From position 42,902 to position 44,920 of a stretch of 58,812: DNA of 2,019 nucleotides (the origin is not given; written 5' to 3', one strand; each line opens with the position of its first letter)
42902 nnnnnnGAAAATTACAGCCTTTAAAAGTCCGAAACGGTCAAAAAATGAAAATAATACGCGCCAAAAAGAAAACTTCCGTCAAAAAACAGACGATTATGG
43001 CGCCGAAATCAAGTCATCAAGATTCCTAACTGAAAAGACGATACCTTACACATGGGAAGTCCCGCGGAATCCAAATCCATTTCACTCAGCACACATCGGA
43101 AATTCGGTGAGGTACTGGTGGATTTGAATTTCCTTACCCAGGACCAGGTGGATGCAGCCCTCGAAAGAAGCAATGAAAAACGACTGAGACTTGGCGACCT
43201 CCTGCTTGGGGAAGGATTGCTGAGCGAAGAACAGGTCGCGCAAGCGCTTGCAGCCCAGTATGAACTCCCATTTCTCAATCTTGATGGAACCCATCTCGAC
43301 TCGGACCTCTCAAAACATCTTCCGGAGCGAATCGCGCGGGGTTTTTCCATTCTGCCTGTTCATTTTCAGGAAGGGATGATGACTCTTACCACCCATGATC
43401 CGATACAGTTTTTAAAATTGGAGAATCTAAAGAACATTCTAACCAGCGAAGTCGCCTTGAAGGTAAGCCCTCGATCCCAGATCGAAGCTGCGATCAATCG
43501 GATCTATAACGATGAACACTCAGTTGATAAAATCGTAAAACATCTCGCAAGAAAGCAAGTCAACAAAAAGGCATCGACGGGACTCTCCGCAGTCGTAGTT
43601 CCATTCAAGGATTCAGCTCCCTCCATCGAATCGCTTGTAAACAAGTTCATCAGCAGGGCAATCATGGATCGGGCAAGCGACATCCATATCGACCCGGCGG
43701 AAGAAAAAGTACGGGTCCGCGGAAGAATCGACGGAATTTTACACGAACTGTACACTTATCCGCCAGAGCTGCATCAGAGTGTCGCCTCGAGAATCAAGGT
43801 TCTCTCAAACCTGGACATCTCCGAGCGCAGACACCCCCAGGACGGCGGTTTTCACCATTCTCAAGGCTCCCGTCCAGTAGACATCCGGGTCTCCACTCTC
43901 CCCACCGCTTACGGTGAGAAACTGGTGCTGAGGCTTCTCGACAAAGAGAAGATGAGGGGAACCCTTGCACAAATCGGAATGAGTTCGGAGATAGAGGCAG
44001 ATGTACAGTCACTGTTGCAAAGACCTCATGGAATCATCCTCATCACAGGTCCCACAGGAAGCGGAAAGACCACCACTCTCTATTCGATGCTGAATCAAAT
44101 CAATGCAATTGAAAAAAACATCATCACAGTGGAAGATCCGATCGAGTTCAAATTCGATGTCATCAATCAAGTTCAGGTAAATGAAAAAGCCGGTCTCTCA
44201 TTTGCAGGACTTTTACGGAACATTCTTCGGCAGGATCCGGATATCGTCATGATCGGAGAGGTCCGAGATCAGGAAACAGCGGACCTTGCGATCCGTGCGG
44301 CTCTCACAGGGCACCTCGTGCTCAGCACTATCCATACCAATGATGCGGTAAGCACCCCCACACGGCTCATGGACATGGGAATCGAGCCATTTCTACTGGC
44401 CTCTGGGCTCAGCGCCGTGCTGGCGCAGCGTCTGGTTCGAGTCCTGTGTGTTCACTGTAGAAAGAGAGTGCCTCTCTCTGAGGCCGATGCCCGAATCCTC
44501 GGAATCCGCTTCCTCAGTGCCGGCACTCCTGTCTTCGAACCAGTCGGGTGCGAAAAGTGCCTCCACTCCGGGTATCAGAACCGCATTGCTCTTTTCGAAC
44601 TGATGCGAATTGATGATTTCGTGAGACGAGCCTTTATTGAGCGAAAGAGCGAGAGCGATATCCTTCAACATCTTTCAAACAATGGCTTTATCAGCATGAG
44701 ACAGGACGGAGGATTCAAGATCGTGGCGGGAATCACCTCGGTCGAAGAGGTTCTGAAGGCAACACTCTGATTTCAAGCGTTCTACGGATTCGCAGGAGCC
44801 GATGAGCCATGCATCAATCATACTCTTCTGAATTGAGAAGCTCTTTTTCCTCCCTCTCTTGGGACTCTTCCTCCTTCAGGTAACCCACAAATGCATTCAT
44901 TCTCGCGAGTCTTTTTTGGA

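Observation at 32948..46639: Hybrid type IV pilus / type II secretion (MSHA-like) machine with duplicated subunit sets and no retraction ATPase or prepilin peptidase in the locus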

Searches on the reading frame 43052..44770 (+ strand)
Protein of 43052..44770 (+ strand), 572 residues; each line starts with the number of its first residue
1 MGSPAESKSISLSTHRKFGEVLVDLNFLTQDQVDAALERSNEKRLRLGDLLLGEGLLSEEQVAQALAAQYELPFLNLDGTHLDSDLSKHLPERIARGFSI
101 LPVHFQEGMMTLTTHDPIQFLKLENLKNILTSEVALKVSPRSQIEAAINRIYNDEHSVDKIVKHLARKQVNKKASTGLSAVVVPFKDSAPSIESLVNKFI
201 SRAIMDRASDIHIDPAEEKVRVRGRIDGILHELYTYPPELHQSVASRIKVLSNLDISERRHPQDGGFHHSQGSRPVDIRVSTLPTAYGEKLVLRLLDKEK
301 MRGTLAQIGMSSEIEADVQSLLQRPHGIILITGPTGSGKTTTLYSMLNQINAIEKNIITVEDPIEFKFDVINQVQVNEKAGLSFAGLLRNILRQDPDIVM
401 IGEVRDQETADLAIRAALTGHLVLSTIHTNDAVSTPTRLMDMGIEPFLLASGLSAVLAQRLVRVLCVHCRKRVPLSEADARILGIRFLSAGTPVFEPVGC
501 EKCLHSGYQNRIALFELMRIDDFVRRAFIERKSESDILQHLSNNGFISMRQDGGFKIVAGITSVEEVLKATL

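Call 5: search_protein_families(library=pfam, proteins=[window:43052-44770:+], max_evalue=0.01)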
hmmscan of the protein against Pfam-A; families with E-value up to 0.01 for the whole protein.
window:43052-44770:+ (572 aa): 18 families
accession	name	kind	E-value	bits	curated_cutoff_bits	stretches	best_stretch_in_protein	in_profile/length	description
PF00437.27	T2SSE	-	4.6e-131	437.3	24.9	1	189-568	5-369/370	Type II/IV secretion system protein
PF05157.20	MshEN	-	6.5e-12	45.7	23.1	1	70-157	1-89/90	MshEN domain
PF13401.12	AAA_22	-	6.1e-05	23.8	27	1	325-393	4-56/130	AAA domain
PF13086.12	AAA_11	-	6.2e-05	23.3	27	1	317-351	9-42/257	AAA domain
PF25199.1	nSTAND_NTPase5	-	0.00026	21.3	34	1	313-374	27-90/145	Novel STAND NTPase 5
PF13173.12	AAA_14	-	0.00034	21.1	27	1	327-417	3-84/129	AAA domain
PF20720.3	nSTAND3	-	0.00039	20.6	27.2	1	325-366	16-57/155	Novel STAND NTPase 3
PF13476.12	AAA_23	-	0.00087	20.4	27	1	326-343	19-36/201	AAA domain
PF03215.21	Rad17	-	0.00093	19.6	23.8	1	317-352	36-70/186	Rad17 P-loop domain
PF13555.12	AAA_29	-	0.0015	18.6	27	1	317-343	13-39/61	P-loop containing region of AAA domain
PF00004.35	AAA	-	0.0016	19.3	21.2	0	329-404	1-66/131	ATPase family associated with various cellular activities (AAA)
PF13191.12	AAA_16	-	0.0022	19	32.6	1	320-352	14-50/167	AAA ATPase domain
PF00005.33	ABC_tran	-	0.0033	18.5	25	0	326-364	11-49/137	ABC transporter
PF16796.11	Microtub_bd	-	0.0038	17.6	27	1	310-359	75-125/155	Microtubule binding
PF10412.15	TrwB_AAD_bind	-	0.004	16.5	20.5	1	328-358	17-47/387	Type IV secretion-system coupling protein DNA-binding domain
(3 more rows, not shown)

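Call 7: search_protein_families(library=ncbifam, proteins=[window:43052-44770:+], max_evalue=0.01)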
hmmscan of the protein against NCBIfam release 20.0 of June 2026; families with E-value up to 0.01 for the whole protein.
window:43052-44770:+ (572 aa): 31 families (the best 25 are shown)
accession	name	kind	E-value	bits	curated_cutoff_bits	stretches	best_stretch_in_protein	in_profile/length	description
TIGR02533.1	type_II_gspE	equivalog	6e-168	559.5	630.25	1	88-571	2-486/486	type II secretion system ATPase GspE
TIGR02538.1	type_IV_pilB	equivalog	4.8e-165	550.4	675.65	1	18-571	2-562/564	type IV-A pilus assembly ATPase PilB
NF053534.1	T4PilAsmATPsTfpB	equivalog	2.1e-138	462.3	850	1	55-570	61-581/584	type IV pilus assembly ATPase TfpB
NF007755.0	PRK10436.1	equivalog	1.7e-132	442.4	617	1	100-569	19-457/465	type II secretion system protein GspE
NF041000.1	ATPase_ComGA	equivalog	4.5e-81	271.8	300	1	198-463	2-266/267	competence type IV pilus ATPase ComGA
TIGR01420.1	pilT_fam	subfamily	8.9e-54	183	319.1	1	197-463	3-269/343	PilT/PilU family type 4a pilus ATPase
TIGR02525.1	plasmid_TraJ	equivalog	5.9e-24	84.7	368.3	1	313-442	136-272/372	plasmid transfer ATPase TraJ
NF008411.1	PRK11234.1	equivalog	1.3e-22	80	1170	1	15-185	480-653/723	cyclic di-3',5'-guanylate-activated glycosyltransferase NfrB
TIGR02524.1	dot_icm_DotB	equivalog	2.3e-20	73.1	463.3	1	324-440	132-257/358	Dot/Icm type IV secretion system ATPase DotB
TIGR03819.1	heli_sec_ATPase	hypoth_equivalog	8.4e-20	71.2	373.15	1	285-469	136-327/340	TadA family conjugal transfer-associated ATPase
TIGR02782.1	TrbB_P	equivalog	5.9e-19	68.5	304.55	1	323-441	133-254/303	P-type conjugative transfer ATPase TrbB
NF058587.1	archaellum_moto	equivalog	2.6e-17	62.8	550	1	310-444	260-398/527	archaellum flagellar ATPase motor FlaI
NF012033.0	PRK15489.1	equivalog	3.4e-17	61.9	537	1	13-168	488-643/703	glycosyl transferase family protein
TIGR02788.1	VirB11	equivalog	6.8e-16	58.2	249.95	1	329-443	147-266/308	P-type DNA transfer ATPase VirB11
NF010469.0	PRK13894.1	subfamily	3.4e-15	56.2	508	1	322-440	145-265/320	conjugal transfer ATPase TrbB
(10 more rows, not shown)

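Call 14: find_encoding_contigs(protein=window:43052-44770:+, flank=10000, max_places=6)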
Protein window:43052-44770:+ (572 aa): no gene with exactly this product is on record in the collection.

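Call 15: find_homologous_proteins(query=window:43052-44770:+, max_evalue=1e-50)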
Query window:43052-44770:+ (572 aa): 8000 proteins with E <= 1e-50 among 8000 candidates; the best 120 are listed.
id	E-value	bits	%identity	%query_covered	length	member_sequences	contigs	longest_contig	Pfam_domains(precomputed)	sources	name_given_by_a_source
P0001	0.0e+0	1248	100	100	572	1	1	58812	PF05157.21,PF00437.27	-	-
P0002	0.0e+0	1122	89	100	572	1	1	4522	PF05157.21,PF00437.27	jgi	jgi:type IV pilus assembly protein PilB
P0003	0.0e+0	1098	86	100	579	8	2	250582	PF05157.21,PF00437.27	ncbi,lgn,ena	-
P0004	0.0e+0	1059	83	100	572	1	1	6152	PF05157.21,PF00437.27,PF13401.13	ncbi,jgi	jgi:type IV pilus assembly protein PilB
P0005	0.0e+0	1030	81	100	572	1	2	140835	PF05157.21,PF00437.27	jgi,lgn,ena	-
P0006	4.5e-271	918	72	100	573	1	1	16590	PF05157.21,PF00437.27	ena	-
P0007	5.4e-259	878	69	100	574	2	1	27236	PF05157.21,PF00437.27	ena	-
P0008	1.7e-254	863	67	100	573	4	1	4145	PF05157.21,PF00437.27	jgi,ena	jgi:type IV pilus assembly protein PilB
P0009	2.5e-254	863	67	100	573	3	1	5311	PF05157.21,PF00437.27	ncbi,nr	ncbi:MAG: type II/IV secretion system protein [Proteobacteria bacterium]|nr:type II/IV secretion sys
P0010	6.1e-247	838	66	100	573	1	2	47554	PF05157.21,PF00437.27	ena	-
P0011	2.1e-244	830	65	100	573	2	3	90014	PF05157.21,PF00437.27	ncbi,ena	-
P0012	1.7e-242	824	66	100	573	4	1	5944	PF05157.21,PF00437.27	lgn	-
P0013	9.7e-242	821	66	98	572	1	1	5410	PF05157.21,PF00437.27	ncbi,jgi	jgi:type IV pilus assembly protein PilB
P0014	3.9e-241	819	64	100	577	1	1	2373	PF05157.21,PF00437.27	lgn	-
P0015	2.0e-240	817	65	99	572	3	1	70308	PF05157.21,PF00437.27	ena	-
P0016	6.2e-240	815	65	100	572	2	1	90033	PF05157.21,PF00437.27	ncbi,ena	-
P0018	2.0e-238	810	66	100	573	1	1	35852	PF05157.21,PF00437.27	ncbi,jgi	jgi:type IV pilus assembly protein PilB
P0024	2.6e-227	774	65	92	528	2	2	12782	PF05157.21,PF00437.27,PF13401.13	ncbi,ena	-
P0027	1.7e-212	725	59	100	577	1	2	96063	PF05157.21,PF00437.27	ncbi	-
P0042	2.6e-181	622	51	99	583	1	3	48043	PF05157.21,PF00437.27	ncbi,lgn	-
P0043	3.8e-180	618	52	98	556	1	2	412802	PF05157.21,PF00437.27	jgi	jgi:type IV pilus assembly protein PilB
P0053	3.3e-154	532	45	98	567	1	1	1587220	PF05157.21,PF00437.27,PF13191.13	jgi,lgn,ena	jgi:type IV pilus assembly protein PilB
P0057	8.2e-149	515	43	100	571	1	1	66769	PF05157.21,PF00437.27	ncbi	-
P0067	5.9e-142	492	44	96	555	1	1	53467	PF05157.21,PF00437.27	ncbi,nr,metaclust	ncbi:MAG: hypothetical protein A2Z20_11955 [Bdellovibrionales bacterium RBG_16_40_8]|nr:MAG: hypothe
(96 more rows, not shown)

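Call 16: find_encoding_contigs(protein=P0003, flank=10000, max_places=2)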
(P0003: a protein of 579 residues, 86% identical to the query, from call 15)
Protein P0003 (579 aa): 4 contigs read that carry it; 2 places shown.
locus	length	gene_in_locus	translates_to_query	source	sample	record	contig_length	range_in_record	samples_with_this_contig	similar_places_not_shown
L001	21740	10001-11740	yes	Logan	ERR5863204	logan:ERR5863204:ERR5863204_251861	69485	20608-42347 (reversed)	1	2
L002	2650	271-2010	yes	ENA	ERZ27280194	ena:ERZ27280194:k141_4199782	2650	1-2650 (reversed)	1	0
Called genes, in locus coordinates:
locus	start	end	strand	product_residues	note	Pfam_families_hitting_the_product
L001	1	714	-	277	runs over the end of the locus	PF07963:N_methyl (weak), PF08334:T2SSG (weak)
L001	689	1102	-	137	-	-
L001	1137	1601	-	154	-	PF07963:N_methyl (weak)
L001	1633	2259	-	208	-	PF07963:N_methyl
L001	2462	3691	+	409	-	PF28597:T2SSF_N, PF00482:T2SSF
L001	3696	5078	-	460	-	PF03958:Secretin_N (weak), PF00263:Secretin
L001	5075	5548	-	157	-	-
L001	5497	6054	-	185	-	-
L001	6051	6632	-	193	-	PF05137:PilN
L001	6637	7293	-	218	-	PF00691:OmpA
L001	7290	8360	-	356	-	PF11104:PilM_2, PF14450:FtsA (weak)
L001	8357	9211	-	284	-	PF13191:AAA_16, PF13401:AAA_22, PF00004:AAA (faint)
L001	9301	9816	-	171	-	PF07963:N_methyl (weak)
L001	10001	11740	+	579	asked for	PF05157:MshEN, PF00437:T2SSE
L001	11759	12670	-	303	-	PF13181:TPR_8 (faint), PF13432:TPR_16 (faint), PF00515:TPR_1 (faint), PF07719:TPR_2 (faint), PF13424:TPR_12 (faint), PF13428:TPR_14 (faint), PF13414:TPR_11 (faint), PF14559:TPR_19 (weak), +1 more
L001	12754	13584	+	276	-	PF07963:N_methyl (faint), PF08334:T2SSG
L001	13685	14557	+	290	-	PF01252:Peptidase_A8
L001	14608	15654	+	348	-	PF08450:SGL (faint), PF01436:NHL (faint), PF24684:Vgb_lyase (faint)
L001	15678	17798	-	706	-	PF00580:UvrD-helicase, PF13245:AAA_19, PF13604:AAA_30 (faint), PF01443:Viral_helicase1 (faint), PF13361:UvrD_C, PF13538:UvrD_C_2 (weak)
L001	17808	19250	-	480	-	PF00483:NTP_transferase, PF01128:IspD (weak), PF12804:NTP_transf_3, PF25084:LbH_EIF2B (weak), PF25087:GMPPB_C (faint), PF00132:Hexapep (weak)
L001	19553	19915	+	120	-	PF21157:DksA_N, PF01258:zf-dskA_traR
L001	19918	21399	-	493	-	PF00496:SBP_bac_5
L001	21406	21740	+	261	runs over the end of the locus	PF02683:DsbD_TM, PF13386:DsbD_2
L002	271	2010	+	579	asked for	PF05157:MshEN, PF00437:T2SSE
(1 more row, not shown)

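Call 17: find_encoding_contigs(protein=P0016, flank=10000, max_places=2)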
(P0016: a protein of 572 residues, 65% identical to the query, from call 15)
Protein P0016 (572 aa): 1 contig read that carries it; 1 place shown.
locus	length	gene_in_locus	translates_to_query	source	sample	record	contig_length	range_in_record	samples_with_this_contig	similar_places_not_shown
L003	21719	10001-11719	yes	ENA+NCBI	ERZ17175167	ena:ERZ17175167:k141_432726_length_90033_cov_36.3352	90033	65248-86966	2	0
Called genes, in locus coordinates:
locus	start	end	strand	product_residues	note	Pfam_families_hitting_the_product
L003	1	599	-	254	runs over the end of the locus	PF08334:T2SSG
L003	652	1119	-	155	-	-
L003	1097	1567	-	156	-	PF07963:N_methyl (weak)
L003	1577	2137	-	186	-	PF07963:N_methyl (weak)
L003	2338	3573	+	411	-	PF28597:T2SSF_N, PF00482:T2SSF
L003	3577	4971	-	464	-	PF03958:Secretin_N, PF00263:Secretin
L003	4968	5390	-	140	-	-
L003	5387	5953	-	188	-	-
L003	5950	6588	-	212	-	PF05137:PilN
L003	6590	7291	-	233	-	PF00691:OmpA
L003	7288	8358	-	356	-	PF11104:PilM_2, PF14450:FtsA (weak)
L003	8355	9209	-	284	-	PF13191:AAA_16, PF13401:AAA_22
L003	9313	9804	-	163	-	PF07963:N_methyl (weak)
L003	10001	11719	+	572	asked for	PF05157:MshEN, PF00437:T2SSE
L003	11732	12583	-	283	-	PF13428:TPR_14 (faint), PF07719:TPR_2 (faint), PF13181:TPR_8 (faint), PF24575:TPR_Slam (faint), PF00515:TPR_1 (faint), PF13424:TPR_12 (weak), PF13432:TPR_16 (weak), PF14559:TPR_19, +2 more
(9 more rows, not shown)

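Call 18: find_encoding_contigs(protein=P0043, flank=10000, max_places=1)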
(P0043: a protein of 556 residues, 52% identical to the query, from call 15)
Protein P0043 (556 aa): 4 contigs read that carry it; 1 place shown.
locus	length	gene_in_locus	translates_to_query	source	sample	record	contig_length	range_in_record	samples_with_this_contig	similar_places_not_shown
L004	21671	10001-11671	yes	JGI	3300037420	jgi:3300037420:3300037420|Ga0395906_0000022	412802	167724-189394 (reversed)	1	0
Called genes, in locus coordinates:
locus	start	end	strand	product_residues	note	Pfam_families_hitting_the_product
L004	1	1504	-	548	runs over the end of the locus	PF04932:Wzy_C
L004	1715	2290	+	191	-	PF07963:N_methyl (weak)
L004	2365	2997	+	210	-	PF07963:N_methyl (weak)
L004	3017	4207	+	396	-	PF00091:Tubulin, PF12327:FtsZ_C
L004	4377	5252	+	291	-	PF13191:AAA_16, PF13401:AAA_22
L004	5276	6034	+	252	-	PF07719:TPR_2 (faint), PF13174:TPR_6 (faint), PF13424:TPR_12 (faint), PF13428:TPR_14 (faint), PF14559:TPR_19 (weak), PF23914:TPR_CcmH_CycH (weak), PF13181:TPR_8 (weak), PF14559:TPR_19, +7 more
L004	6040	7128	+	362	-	PF11104:PilM_2, PF14450:FtsA (weak)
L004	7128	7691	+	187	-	PF05137:PilN, PF18222:PilN_bio_d (weak)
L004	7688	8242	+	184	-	-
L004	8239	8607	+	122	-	-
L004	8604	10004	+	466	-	PF07660:STN (weak), PF03958:Secretin_N, PF00263:Secretin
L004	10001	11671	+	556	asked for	PF05157:MshEN, PF00437:T2SSE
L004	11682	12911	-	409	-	PF28597:T2SSF_N, PF00482:T2SSF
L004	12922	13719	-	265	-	PF08334:T2SSG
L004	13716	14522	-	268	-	PF08334:T2SSG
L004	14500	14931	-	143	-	-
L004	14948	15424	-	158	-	-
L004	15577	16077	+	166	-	-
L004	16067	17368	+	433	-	PF00933:Glyco_hydro_3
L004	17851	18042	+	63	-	-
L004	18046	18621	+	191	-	-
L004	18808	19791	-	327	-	-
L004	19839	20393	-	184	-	PF13302:Acetyltransf_3, PF00583:Acetyltransf_1, PF13508:Acetyltransf_7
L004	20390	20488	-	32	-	-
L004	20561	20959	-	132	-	-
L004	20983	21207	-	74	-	-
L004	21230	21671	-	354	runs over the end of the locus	-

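Call 19: find_encoding_contigs(protein=P0053, flank=10000, max_places=1)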
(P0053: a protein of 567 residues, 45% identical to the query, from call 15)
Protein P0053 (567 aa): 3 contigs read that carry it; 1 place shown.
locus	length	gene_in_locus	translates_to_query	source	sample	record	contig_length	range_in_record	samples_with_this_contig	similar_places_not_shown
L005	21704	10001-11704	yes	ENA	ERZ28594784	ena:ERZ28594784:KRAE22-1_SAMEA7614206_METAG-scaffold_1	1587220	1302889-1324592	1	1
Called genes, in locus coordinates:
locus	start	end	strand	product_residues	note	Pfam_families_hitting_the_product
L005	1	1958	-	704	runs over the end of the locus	PF14742:GDE_N_bis, PF22422:MGH1-like_GH, PF06202:GDE_C (weak)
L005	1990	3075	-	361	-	PF13439:Glyco_transf_4, PF13579:Glyco_trans_4_4, PF00534:Glycos_transf_1, PF13692:Glyco_trans_1_4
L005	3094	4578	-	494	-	PF07660:STN (faint), PF00263:Secretin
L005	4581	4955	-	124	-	-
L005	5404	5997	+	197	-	PF07963:N_methyl (weak)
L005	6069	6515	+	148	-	-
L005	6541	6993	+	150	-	-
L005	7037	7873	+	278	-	-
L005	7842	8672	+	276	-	PF08334:T2SSG (weak)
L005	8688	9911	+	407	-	PF28597:T2SSF_N, PF00482:T2SSF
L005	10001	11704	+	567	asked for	PF13191:AAA_16 (faint), PF05157:MshEN, PF00437:T2SSE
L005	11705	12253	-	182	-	-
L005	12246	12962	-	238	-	PF05137:PilN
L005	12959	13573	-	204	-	PF00691:OmpA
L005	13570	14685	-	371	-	PF11104:PilM_2, PF14450:FtsA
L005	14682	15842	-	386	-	PF13174:TPR_6 (faint), PF13414:TPR_11 (faint), PF13424:TPR_12 (faint), PF25063:ARM_TT21_C (weak), PF13431:TPR_17 (weak), PF00515:TPR_1 (weak), PF07719:TPR_2 (weak), PF13181:TPR_8 (weak), +3 more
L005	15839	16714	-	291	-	PF04851:ResIII (faint), PF13191:AAA_16, PF13401:AAA_22, PF09848:SLFN-g3_helicase (weak), PF00004:AAA (faint)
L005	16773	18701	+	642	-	PF07719:TPR_2 (faint), PF13174:TPR_6 (faint), PF14559:TPR_19 (faint), PF04348:LppC (weak), PF13458:Peripla_BP_6, PF01094:ANF_receptor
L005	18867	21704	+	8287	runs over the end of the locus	-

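Call 20: find_encoding_contigs(protein=P0027, flank=10000, max_places=1)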
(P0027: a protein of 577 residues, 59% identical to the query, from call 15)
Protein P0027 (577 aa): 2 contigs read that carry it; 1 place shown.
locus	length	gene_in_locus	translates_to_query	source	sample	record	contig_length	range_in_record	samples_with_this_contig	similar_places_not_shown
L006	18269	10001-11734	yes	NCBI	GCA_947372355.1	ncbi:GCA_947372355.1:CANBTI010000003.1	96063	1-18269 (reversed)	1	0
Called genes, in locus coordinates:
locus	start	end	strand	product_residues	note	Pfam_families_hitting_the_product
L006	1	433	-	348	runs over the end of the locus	PF11104:PilM_2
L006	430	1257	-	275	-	PF13191:AAA_16, PF13604:AAA_30 (faint), PF13401:AAA_22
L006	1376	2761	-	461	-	PF23357:DUF7088 (weak), PF09822:ABC_transp_aux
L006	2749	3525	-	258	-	PF01061:ABC2_membrane, PF12679:ABC2_membrane_2, PF12730:ABC2_membrane_4 (weak), PF12698:ABC2_membrane_3, PF13346:ABC2_membrane_5 (weak)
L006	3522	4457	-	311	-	PF00005:ABC_tran, PF13304:AAA_21 (weak)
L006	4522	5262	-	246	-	PF07963:N_methyl (faint)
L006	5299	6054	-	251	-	-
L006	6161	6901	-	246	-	PF07963:N_methyl (weak)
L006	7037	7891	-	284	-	PF02475:TRM5-TYW2_MTfase (faint), PF05050:Methyltransf_21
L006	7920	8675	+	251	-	PF13489:Methyltransf_23, PF08241:Methyltransf_11, PF08242:Methyltransf_12 (faint), PF13649:Methyltransf_25 (weak), PF13847:Methyltransf_31 (weak)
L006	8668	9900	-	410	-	PF00535:Glycos_transf_2, PF10111:Glyco_tranf_2_2 (weak), PF13641:Glyco_tranf_2_3 (weak)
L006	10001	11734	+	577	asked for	PF05157:MshEN, PF00437:T2SSE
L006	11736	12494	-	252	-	PF00515:TPR_1 (faint), PF07719:TPR_2 (faint), PF13174:TPR_6 (faint), PF13432:TPR_16 (faint), PF14559:TPR_19 (faint), PF13424:TPR_12 (faint), PF13431:TPR_17 (faint)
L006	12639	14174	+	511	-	PF13385:Laminin_G_3, PF08334:T2SSG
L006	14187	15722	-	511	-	PF04773:FecR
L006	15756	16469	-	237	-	PF01980:TrmO_N, PF18389:TrmO_C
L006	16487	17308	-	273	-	PF09674:DUF2400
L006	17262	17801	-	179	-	-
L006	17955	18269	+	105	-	?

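Call 23: find_related_loci(query=A1, collection=genome_contigs, flank=10000)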
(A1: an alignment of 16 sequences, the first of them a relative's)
Query A1 (572 aa) in genome_contigs; peptide patterns used: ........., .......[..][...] (x = any residue, [..] = any of these).
600 stretches matched a pattern (row limit reached: there are more); 556 encode a relative of the query (tblastn E <= 1e-3); the best 80 are kept; 80 distinct loci.
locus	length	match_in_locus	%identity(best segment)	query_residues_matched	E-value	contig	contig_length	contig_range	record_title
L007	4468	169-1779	43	16-572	2e-145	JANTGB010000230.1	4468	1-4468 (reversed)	MAG: Desulfobulbaceae bacterium isolate bin10037 c_000000023660, whole genome shotgun sequence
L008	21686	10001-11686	42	15-571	1e-141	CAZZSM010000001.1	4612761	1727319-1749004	MAG: Candidatus Entotheonella sp. DD2 isolate Candidatus Entotheonella baccata DD2 genome assembly, contig: DD2_1, whole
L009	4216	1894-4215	41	11-569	1e-142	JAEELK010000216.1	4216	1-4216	MAG: Bacillota bacterium isolate Tb.RUG.214 k141_11213275_flag=1_multi=33.0096_len=4216, whole genome shotgun sequence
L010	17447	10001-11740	39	9-571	2e-135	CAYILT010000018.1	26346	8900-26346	MAG TPA_asm: uncultured Nitrospiraceae bacterium isolate ERP119705_co22_392 genome assembly, contig: NODE_1489_length_26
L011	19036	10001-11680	42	17-571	6e-135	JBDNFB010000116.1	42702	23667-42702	MAG: Myxococcota bacterium isolate concoct.101.ELB k141_539592, whole genome shotgun sequence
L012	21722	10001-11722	39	8-572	2e-134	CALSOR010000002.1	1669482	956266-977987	MAG: uncultured Pirellulaceae bacterium isolate B_MB391 genome assembly, contig: contig_25021_B_MB391, whole genome shot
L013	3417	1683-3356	39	8-569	9e-138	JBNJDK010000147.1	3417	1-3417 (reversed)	MAG: Bacillota bacterium isolate Y23_45dBSd4.bin.61 NODE_23037_length_3417_cov_5.362869, whole genome shotgun sequence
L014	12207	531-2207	41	2-569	2e-132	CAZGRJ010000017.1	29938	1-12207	MAG TPA_asm: uncultured Nitrospirales bacterium isolate SRP214966_co3_157 genome assembly, contig: NODE_1699_length_2993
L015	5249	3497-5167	40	17-571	2e-132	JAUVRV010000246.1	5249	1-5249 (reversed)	MAG: Gemmatimonadales bacterium isolate CSMAG_723 CSMAG_723_k127_3759263_length_5249_cov_17.0000, whole genome shotgun s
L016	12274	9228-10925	41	12-571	3e-131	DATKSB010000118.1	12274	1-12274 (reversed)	MAG TPA_asm: Candidatus Binataceae bacterium isolate SMAG_U14043 k141_1398581, whole genome shotgun sequence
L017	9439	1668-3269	40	42-571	7e-131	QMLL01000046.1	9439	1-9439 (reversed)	MAG: Deltaproteobacteria bacterium isolate B119_G9 B119_Guay9_scaffold_09577, whole genome shotgun sequence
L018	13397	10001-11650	40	19-571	1e-130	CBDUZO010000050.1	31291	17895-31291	MAG TPA_asm: uncultured Phycisphaerales bacterium isolate SRR22302362_binner23_Refined_17 genome assembly, contig: ERZ25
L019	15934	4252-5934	39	15-571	5e-130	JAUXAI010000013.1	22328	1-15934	MAG: bacterium isolate CSMAG_2758 CSMAG_2758_k141_584863_length_22328_cov_11.9891, whole genome shotgun sequence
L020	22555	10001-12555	39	17-572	3e-128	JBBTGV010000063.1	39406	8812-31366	MAG: Deltaproteobacteria bacterium isolate H32-bin094_1 H32_bin094_1_000000000063, whole genome shotgun sequence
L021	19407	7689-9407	39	8-572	4e-128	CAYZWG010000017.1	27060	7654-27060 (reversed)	MAG TPA_asm: uncultured Planctomycetaceae bacterium isolate SRP216583_co1_137 genome assembly, contig: NODE_1233_length_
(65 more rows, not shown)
